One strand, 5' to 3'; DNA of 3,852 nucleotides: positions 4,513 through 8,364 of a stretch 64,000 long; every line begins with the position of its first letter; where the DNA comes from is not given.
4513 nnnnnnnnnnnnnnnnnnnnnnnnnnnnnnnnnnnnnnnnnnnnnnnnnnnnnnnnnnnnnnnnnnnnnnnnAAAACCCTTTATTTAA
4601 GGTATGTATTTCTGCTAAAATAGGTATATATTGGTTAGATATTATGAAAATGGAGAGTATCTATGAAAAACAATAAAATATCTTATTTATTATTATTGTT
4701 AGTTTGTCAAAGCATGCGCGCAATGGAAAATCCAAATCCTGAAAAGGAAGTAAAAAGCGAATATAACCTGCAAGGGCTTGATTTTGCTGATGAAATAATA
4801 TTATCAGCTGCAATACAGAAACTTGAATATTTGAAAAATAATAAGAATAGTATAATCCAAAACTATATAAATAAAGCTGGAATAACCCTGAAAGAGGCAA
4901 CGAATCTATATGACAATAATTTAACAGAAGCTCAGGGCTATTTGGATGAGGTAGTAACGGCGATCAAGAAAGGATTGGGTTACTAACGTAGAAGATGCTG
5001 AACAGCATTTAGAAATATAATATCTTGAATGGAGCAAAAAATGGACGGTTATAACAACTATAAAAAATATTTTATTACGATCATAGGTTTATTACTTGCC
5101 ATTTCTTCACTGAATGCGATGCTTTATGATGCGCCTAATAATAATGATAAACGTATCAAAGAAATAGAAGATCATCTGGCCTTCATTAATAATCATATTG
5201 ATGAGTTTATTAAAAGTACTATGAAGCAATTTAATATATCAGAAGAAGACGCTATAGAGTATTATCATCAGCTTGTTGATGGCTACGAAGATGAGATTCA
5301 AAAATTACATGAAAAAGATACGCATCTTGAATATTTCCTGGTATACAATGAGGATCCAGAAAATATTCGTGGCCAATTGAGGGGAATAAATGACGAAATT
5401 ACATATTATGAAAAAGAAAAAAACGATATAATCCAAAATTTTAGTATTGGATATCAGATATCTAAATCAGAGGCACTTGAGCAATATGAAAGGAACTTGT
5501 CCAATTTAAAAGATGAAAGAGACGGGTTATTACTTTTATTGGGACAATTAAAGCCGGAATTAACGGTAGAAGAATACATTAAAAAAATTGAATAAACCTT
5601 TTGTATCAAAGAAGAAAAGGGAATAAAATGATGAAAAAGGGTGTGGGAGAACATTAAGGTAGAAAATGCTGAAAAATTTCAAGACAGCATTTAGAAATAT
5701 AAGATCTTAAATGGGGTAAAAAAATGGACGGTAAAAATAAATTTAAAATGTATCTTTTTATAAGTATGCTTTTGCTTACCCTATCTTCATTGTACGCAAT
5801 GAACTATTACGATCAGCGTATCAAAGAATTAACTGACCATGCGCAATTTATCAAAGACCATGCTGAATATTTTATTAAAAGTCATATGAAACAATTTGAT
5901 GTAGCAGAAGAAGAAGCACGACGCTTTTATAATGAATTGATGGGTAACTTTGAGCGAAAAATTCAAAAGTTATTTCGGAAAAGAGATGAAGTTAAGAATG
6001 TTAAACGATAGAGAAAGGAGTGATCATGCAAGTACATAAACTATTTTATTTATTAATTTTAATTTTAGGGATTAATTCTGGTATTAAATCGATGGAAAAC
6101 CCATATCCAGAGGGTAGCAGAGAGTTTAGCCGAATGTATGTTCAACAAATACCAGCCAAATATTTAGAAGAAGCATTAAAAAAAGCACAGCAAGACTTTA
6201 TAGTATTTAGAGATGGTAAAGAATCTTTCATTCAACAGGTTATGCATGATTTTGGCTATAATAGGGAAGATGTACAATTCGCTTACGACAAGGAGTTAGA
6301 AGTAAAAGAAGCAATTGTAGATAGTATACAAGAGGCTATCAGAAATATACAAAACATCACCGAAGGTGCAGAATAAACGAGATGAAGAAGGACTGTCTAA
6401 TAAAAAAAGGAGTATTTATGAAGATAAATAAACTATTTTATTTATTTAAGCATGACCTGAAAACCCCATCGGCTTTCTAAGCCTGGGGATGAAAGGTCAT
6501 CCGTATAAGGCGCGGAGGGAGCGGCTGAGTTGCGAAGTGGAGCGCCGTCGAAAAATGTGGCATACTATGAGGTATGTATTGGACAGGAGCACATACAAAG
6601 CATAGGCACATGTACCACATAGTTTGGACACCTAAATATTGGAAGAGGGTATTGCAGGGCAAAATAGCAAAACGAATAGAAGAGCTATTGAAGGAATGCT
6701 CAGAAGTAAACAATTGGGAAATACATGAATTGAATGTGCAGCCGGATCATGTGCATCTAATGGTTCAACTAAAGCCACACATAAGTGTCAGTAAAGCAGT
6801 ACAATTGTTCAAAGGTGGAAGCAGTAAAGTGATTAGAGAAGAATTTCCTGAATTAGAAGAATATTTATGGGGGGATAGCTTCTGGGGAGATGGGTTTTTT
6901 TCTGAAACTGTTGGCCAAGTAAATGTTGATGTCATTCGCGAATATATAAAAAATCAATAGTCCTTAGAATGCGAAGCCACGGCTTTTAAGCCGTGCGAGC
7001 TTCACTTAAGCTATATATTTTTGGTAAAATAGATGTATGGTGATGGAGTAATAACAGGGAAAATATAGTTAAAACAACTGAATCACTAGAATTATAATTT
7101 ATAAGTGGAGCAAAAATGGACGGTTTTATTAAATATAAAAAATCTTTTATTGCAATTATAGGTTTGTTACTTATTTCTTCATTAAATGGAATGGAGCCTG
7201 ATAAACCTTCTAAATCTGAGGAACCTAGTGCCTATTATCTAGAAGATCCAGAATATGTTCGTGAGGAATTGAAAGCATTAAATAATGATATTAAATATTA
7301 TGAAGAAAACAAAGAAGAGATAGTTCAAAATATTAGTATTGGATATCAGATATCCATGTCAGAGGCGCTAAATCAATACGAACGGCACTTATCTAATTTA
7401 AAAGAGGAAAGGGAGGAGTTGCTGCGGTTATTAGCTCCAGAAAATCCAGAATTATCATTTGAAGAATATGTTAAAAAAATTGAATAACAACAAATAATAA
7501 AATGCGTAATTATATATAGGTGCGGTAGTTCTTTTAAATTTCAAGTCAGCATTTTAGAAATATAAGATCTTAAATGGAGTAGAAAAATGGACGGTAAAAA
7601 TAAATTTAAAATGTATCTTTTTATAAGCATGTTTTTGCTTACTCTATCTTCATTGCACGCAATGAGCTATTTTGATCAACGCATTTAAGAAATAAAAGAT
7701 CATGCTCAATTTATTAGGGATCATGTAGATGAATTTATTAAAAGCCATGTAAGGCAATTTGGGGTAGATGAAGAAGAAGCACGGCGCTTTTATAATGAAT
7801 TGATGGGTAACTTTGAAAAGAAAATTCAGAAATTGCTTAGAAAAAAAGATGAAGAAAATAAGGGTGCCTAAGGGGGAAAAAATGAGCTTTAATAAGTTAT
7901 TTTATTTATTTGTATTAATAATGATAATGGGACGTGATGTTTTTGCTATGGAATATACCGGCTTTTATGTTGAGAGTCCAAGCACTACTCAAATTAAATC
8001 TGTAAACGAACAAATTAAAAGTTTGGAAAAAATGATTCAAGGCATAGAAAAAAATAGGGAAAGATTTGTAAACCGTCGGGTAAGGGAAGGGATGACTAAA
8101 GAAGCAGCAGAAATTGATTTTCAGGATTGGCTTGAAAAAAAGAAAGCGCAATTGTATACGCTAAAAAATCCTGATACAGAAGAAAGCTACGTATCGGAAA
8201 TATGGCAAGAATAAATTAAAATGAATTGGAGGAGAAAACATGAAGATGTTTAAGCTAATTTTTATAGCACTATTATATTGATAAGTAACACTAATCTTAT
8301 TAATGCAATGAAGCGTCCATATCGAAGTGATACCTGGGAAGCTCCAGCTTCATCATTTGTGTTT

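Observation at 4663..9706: Tandem array of ~12 paralogous genes for small secreted proteins sharing one ~30-aa helix-loop-helix module of unknown function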

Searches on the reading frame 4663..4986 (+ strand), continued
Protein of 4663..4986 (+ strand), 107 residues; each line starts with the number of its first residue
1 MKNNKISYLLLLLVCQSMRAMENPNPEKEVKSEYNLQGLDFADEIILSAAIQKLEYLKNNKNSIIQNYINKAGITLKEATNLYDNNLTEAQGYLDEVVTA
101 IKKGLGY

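Call 74: search_protein_families(library=pfam, alignment_id=A3, max_evalue=1)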
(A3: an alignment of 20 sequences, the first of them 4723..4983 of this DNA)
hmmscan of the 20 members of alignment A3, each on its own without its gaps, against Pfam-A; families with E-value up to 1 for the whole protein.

A. member 1, window:4723-4983:+ (87 aa): 0 families

B. families by the number of members that match (of 20 scanned): 53 families (the first 25 are shown)
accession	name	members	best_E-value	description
PF25764.1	KIF21A_4th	2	0.00067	KIF21A-like domain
PF02996.22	Prefoldin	2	0.029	Prefoldin subunit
PF22299.1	BRISC_FAM175B_helical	1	4.7e-05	BRISC complex subunit FAM175B, helical domain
PF15796.10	KELK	1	0.00078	KELK-motif containing domain of MRCK Ser/Thr protein kinase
PF04977.20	DivIC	1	0.0047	Septum formation initiator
PF25769.1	PLK4_bind_CEP152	1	0.0055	CEP152, PLK4 binding region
PF04803.17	Cor1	1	0.006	Cor1/Xlr/Xmr conserved region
PF15188.11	CCDC-167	1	0.0064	Coiled-coil domain-containing protein 167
PF09435.16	DUF2015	1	0.0067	Fungal protein of unknown function (DUF2015)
PF06160.17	EzrA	1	0.0081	Septation ring formation regulator, EzrA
PF23985.1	DUF7308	1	0.012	Domain of unknown function (DUF7308)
PF00333.26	Ribosomal_S5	1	0.017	Ribosomal protein S5, N-terminal domain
PF09524.15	Phg_2220_C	1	0.018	Conserved phage C-terminus (Phg_2220_C)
PF10403.14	BHD_1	1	0.02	Rad4 beta-hairpin domain 1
PF00489.22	IL6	1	0.02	Interleukin-6/G-CSF/MGF family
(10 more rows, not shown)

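Call 80: search_protein_families(library=phrogs, alignment_id=A3, max_evalue=0.01)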
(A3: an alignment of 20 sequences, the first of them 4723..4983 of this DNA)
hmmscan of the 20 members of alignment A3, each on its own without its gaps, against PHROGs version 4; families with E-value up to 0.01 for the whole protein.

A. member 1, window:4723-4983:+ (87 aa): 0 families

B. families by the number of members that match (of 20 scanned): 3 families
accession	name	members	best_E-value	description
phrog_36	-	1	0.0054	transcriptional regulator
phrog_38570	-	1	0.0069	-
phrog_28197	-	1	0.0074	-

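Call 81: search_protein_families(library=padloc, alignment_id=A3, max_evalue=0.01)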
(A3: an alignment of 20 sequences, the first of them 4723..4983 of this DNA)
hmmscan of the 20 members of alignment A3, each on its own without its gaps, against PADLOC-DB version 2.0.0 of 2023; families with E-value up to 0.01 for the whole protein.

A. member 1, window:4723-4983:+ (87 aa): 0 families

B. families by the number of members that match (of 20 scanned): 1 family
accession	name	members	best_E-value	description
PDLC02476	BrxC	1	0.0028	BrxC-PglY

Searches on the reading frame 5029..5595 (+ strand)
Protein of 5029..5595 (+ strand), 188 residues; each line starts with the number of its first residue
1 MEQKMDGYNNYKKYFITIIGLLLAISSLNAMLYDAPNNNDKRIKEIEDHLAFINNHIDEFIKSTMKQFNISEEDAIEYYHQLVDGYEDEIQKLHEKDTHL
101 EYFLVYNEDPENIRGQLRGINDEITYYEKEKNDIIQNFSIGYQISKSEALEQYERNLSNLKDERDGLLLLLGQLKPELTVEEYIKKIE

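Call 3: search_protein_families(library=pfam, max_evalue=1, proteins=[window:5029-5595:+])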
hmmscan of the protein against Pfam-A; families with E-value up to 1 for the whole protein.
window:5029-5595:+ (188 aa): 11 families
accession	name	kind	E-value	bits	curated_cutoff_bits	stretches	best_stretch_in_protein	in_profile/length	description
PF25600.1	TRIM_CC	-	0.0083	16.4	30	1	37-103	20-86/142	TRIM protein coiled-coil region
PF19502.5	DUF6036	-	0.035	14.3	23.6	1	58-109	49-98/164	Nucleotidyltransferase of unknown function (DUF6036)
PF04803.17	Cor1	-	0.042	14.6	32.1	0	48-99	16-67/132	Cor1/Xlr/Xmr conserved region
PF25764.1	KIF21A_4th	-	0.058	13.5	33.1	1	108-176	21-89/183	KIF21A-like domain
PF12729.13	4HB_MCP_1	-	0.067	13.2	27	1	25-92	63-127/181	Four helix bundle sensory module for signal transduction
PF00423.25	HN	-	0.067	12.4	24.4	1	15-73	3-62/541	Haemagglutinin-neuraminidase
PF17450.8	Melibiase_2_C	-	0.24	12.1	22.5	1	141-160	4-23/87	Alpha galactosidase A C-terminal beta sandwich domain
PF21121.2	Nup49_C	-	0.38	11.8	28.5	1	38-89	19-73/87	Nucleoporin Nup49 C-terminal helical region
PF09581.16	Spore_III_AF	-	0.43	11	28.3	0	9-160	17-167/185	Stage III sporulation protein AF (Spore_III_AF)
PF14703.12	PHM7_cyt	-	0.54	10.9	27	1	64-97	82-117/174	Cytosolic domain of 10TM putative phosphate transporter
PF10303.14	DUF2408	-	0.69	10.9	25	0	36-108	30-94/130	Protein of unknown function (DUF2408)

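Call 4: search_protein_families(library=ncbifam, max_evalue=1, proteins=[window:5029-5595:+])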
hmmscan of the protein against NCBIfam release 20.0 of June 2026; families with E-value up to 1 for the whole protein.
window:5029-5595:+ (188 aa): 4 families
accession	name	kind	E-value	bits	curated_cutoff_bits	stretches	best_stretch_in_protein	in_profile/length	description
NF008334.0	PRK11119.1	equivalog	0.053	12.6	215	0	36-69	287-320/331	glycine betaine/L-proline ABC transporter substrate-binding protein ProX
TIGR04260.1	Cyano_gly_rpt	equivalog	0.078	13.6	31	1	16-73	7-65/118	GrrA/OscA1 family cyclophane-containing rSAM-modified RiPP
NF033631.1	SLATT_5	subfamily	0.19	11.2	60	1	13-128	53-164/180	SLATT domain-containing protein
TIGR02896.1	spore_III_AF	equivalog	0.45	10.9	61.3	1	9-74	27-92/106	stage III sporulation protein AF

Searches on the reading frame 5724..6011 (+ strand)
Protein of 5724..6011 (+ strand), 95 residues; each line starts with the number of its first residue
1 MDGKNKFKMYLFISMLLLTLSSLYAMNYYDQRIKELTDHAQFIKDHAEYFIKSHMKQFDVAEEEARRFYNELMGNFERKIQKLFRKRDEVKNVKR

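Call 3: search_protein_families(library=pfam, max_evalue=1, proteins=[window:5724-6011:+])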
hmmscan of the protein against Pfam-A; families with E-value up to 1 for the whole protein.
window:5724-6011:+ (95 aa): 3 families
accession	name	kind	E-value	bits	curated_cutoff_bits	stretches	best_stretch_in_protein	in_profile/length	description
PF14644.12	DUF4456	-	0.015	15.6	27.5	1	25-82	5-62/210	Domain of unknown function (DUF4456)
PF02646.22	RmuC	-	0.029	13.9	26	1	15-91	210-285/291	RmuC family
PF10403.14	BHD_1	-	0.038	14.3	27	1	41-66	9-34/55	Rad4 beta-hairpin domain 1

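Call 4: search_protein_families(library=ncbifam, max_evalue=1, proteins=[window:5724-6011:+])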
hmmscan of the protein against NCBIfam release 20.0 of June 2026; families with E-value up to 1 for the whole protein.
window:5724-6011:+ (95 aa): 4 families
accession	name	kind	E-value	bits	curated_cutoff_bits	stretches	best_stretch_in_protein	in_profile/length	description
NF033631.1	SLATT_5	subfamily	0.019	14.5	60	1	9-78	59-125/180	SLATT domain-containing protein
NF008334.0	PRK11119.1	equivalog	0.032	13.3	215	1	23-65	284-326/331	glycine betaine/L-proline ABC transporter substrate-binding protein ProX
NF000517.2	blaCBP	exception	0.039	12.8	650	1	5-61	12-70/308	CBP family penicillin-hydrolyzing class A beta-lactamase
NF052432.1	TC0500_fam_Inc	equivalog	0.14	11.5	240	1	20-82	120-180/214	TC0500 family inclusion membrane protein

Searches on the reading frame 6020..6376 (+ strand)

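Call 3: search_protein_families(library=pfam, max_evalue=1, proteins=[window:6020-6376:+])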
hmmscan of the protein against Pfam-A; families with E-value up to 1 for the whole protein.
window:6020-6376:+ (118 aa): 4 families
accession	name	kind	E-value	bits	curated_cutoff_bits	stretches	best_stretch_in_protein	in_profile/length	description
PF00333.26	Ribosomal_S5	-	0.03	14.8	27.1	1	87-113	38-64/65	Ribosomal protein S5, N-terminal domain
PF15821.10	DUF4709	-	0.037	14.9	27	1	71-113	43-86/110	Domain of unknown function (DUF4709)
PF09989.15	DUF2229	-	0.051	13.6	29.4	1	44-110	105-171/218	CoA enzyme activase uncharacterised domain (DUF2229)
PF07837.17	FTCD_N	-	0.066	13.4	27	1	64-110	25-70/176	Formiminotransferase domain, N-terminal subdomain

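Call 4: search_protein_families(library=ncbifam, max_evalue=1, proteins=[window:6020-6376:+])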
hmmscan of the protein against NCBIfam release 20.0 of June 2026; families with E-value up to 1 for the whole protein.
window:6020-6376:+ (118 aa): 1 family
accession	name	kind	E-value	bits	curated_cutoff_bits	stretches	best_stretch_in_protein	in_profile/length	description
NF003228.0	PRK04195.1-4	equivalog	0.08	11.7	456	1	51-117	145-209/502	replication factor C large subunit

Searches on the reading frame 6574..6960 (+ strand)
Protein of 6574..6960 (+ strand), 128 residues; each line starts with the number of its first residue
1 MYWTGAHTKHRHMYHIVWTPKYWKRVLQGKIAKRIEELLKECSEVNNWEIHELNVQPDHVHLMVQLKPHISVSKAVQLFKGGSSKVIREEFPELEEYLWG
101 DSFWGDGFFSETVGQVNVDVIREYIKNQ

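Call 77: search_protein_families(library=pfam, max_evalue=0.001, proteins=[window:6574-6960:+])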
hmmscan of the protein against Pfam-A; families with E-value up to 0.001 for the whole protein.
window:6574-6960:+ (128 aa): 1 family
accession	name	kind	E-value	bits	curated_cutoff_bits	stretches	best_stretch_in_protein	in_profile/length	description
PF01797.21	Y1_Tnp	-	9.9e-42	142.3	23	1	9-128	2-121/121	Transposase IS200 like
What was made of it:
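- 6451..7010 (+): IS200/IS605-type element with tnpA at 6574-6960. TTAAG lies at both junctions. GC is 42% against about 30% around it. Y1_Tnp E=9.9e-42 (call 77).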

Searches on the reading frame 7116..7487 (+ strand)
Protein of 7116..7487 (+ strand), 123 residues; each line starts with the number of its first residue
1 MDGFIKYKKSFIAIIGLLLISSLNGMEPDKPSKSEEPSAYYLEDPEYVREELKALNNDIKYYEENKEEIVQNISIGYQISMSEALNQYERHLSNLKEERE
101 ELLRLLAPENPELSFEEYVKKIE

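Call 3: search_protein_families(library=pfam, max_evalue=1, proteins=[window:7116-7487:+])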
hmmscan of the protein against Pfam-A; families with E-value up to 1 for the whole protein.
window:7116-7487:+ (123 aa): 4 families
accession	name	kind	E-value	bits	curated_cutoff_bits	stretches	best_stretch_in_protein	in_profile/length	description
PF25764.1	KIF21A_4th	-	0.00078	19.6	33.1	1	40-107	18-85/183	KIF21A-like domain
PF04803.17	Cor1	-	0.0062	17.2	32.1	1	46-106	12-72/132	Cor1/Xlr/Xmr conserved region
PF10473.14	CENP-F_leu_zip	-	0.053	14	34.5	1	63-111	48-94/140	Leucine-rich repeats of kinetochore protein Cenp-F/LEK1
PF24319.2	DUF7491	-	0.51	11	30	0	50-100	35-87/90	Coiled-coil region of unknown function (DUF7491)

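Call 4: search_protein_families(library=ncbifam, max_evalue=1, proteins=[window:7116-7487:+])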
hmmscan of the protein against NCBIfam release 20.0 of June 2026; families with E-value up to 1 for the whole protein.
window:7116-7487:+ (123 aa): 1 family
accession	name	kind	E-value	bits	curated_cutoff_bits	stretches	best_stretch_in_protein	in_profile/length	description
NF008244.0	PRK11020.1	equivalog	0.11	13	110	1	47-123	4-80/120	YibL family ribosome-associated protein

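Call 10: find_encoding_contigs(protein=window:7116-7487:+, flank=10000, max_places=6)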
Protein window:7116-7487:+ (123 aa): 1 contig read that carries it; 1 place shown.
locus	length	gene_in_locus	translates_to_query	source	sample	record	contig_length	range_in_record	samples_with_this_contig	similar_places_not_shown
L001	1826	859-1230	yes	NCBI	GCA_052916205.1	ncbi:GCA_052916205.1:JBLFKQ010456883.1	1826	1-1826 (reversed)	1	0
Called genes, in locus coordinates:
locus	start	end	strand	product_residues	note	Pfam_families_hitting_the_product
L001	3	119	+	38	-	?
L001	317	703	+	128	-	PF01797:Y1_Tnp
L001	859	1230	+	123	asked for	-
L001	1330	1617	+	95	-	-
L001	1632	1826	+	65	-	?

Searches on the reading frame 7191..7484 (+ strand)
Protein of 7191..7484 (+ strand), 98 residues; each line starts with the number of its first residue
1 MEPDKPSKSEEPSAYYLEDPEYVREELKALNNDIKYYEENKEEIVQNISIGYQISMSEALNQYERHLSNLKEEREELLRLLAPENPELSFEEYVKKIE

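Call 75: predict_structure(alignment_id=A6)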
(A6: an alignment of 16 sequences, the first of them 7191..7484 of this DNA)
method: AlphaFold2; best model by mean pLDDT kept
length: 98 residues; sequences in the alignment: 16
mean_pLDDT: 78.5   pTM: 0.59
mean pLDDT of the five models: 78.5, 77.7, 77.7, 77.7, 76.7
residues with pLDDT >= 90: 43; 70-90: 20; 50-70: 23; < 50: 12
segments of 3 or more residues with pLDDT < 50: 7-16
pLDDT, mean of each block of 10 residues (from residue 1): 52 55 86 95 98 98 96 87 57 58
secondary structure, 60 per line:
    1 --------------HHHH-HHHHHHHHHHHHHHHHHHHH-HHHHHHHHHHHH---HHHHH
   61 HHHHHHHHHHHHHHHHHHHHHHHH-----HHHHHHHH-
elements in order: H15-18 H20-39 H41-52 H56-84 H90-97
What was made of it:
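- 7116..7487 (+): Family member 5 (123 aa), the single-module counterpart of 5041 module B. AlphaFold2 gives the same helix topology, with core pLDDT 95-98 (call 75).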

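Call 84: fold_search(model_id=the predicted structure, library=pdb)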
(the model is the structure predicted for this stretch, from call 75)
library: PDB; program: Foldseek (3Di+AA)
matches with E <= 10: 113; with E <= 0.001: 0
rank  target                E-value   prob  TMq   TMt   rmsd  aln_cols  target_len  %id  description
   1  8yla_B                1.2e+00  0.54  0.43  0.15   7.4        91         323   20  Crystal structures of terpene synthases complexed with a substrate mimic (released 2024-04-24)
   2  6dmp_MODEL_1_B        2.6e+00  0.60  0.50  0.59   6.3        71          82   21  De Novo Design of a Protein Heterodimer with Specificity Mediated by Hydrogen Bond Networks (released 2018-12-19)
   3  1wle_A                2.9e+00  0.54  0.47  0.11   5.9        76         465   17  Crystal Structure of mammalian mitochondrial seryl-tRNA synthetase complexed with seryl-adenylate (released 2005-09-06)
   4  8yla_A                2.9e+00  0.33  0.44  0.16   6.4        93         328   16  Crystal structures of terpene synthases complexed with a substrate mimic (released 2024-04-24)
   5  6wkc_A                2.9e+00  0.21  0.38  0.14   8.6        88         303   16  Crystal structure of pentalenene synthase complexed with Mg2+ ions (released 2020-08-26)
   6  6kgq                  3.7e+00  0.13  0.29  0.08   6.8        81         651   21  LSD1-FCPA-MPE five-membered ring adduct model (released 2020-03-25)
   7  2ke4_MODEL_1_A        3.9e+00  0.23  0.47  0.47   6.5        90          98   12  The NMR structure of the TC10 and Cdc42 interacting domain of CIP4 (released 2009-03-03)
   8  5tjr_C                4.1e+00  0.80  0.49  0.11   1.3        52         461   21  X-ray Crystal structure of a methylmalonate semialdehyde dehydrogenase from Pseudomonas sp. AAC (released 2017-01-11)
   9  5mz5_B                4.1e+00  0.77  0.52  0.11   2.0        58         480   21  Crystal structure of aldehyde dehydrogenase 21 (ALDH21) from Physcomitrella patens in its apoform (released 2017-08-09)
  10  5mz5_A                4.1e+00  0.77  0.52  0.11   2.0        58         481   21  Crystal structure of aldehyde dehydrogenase 21 (ALDH21) from Physcomitrella patens in its apoform (released 2017-08-09)
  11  4gzr_B                4.1e+00  0.54  0.53  0.66   3.8        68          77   13  Crystal structure of the Mycobacterium tuberculosis H37Rv EsxOP (Rv2346c-Rv2347c) complex in space group C2221 (released 2012-09-26)
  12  5tjr_F                4.7e+00  0.77  0.49  0.11   1.3        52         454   21  X-ray Crystal structure of a methylmalonate semialdehyde dehydrogenase from Pseudomonas sp. AAC (released 2017-01-11)
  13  5tjr_B                4.7e+00  0.75  0.49  0.11   1.3        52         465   21  X-ray Crystal structure of a methylmalonate semialdehyde dehydrogenase from Pseudomonas sp. AAC (released 2017-01-11)
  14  5tjr_A                4.7e+00  0.66  0.51  0.12   2.1        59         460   20  X-ray Crystal structure of a methylmalonate semialdehyde dehydrogenase from Pseudomonas sp. AAC (released 2017-01-11)
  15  6ek7                  4.7e+00  0.14  0.35  0.12   5.7        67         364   16  YaxA from Yersinia enterocolitica (released 2018-05-16)
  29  6inr_A                5.5e+00  0.28  0.44  0.56   4.8        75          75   21  The crystal structure of phytoplasmal effector causing phyllody symptoms 1 (PHYL1) (released 2019-07-31)
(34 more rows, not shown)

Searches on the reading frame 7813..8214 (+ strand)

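Call 3: search_protein_families(library=pfam, max_evalue=1, proteins=[window:7813-8214:+])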
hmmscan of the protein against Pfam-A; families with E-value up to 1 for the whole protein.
window:7813-8214:+ (133 aa): 2 families
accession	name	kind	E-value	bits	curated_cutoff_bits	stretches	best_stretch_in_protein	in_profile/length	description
PF15188.11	CCDC-167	-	0.024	15.3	27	1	58-118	3-62/84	Coiled-coil domain-containing protein 167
PF17227.7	DUF5302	-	0.3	12.6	25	1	1-15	6-20/52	Family of unknown function (DUF5302)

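Call 4: search_protein_families(library=ncbifam, max_evalue=1, proteins=[window:7813-8214:+])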
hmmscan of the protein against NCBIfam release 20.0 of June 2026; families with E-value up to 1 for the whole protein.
window:7813-8214:+ (133 aa): 0 families
